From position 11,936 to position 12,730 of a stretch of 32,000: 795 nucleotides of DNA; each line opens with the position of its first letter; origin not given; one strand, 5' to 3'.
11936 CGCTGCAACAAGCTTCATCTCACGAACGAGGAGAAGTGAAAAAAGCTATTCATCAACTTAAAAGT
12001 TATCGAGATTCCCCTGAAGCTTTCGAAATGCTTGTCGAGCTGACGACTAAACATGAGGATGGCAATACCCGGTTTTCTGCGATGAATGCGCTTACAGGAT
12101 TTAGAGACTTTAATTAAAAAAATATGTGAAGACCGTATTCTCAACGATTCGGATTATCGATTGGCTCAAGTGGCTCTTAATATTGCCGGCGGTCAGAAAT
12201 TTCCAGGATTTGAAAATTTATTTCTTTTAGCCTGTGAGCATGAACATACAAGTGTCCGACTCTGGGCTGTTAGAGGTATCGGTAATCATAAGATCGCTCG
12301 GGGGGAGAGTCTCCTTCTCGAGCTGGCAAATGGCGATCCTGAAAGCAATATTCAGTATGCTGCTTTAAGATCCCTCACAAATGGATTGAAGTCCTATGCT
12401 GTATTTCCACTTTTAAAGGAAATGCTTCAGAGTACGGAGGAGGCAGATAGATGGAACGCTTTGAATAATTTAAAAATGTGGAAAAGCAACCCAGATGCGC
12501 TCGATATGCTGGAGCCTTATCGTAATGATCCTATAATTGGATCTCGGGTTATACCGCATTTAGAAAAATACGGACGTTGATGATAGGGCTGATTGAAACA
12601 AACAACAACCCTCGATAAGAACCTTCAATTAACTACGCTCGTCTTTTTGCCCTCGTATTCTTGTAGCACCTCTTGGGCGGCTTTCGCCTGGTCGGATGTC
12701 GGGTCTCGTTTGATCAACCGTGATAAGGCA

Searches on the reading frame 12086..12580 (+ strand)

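Call 8: search_protein_families(library=pfam, proteins=[window:12086-12580:+], max_evalue=0.01)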
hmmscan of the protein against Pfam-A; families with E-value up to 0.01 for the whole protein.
window:12086-12580:+ (164 aa): 2 families
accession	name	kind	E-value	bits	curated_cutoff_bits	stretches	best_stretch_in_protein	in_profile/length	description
PF13646.12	HEAT_2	-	7.1e-12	45.9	27.7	1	76-148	3-73/88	HEAT repeats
PF02985.28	HEAT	-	8.4e-06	26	23.5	0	45-66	4-25/31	HEAT repeat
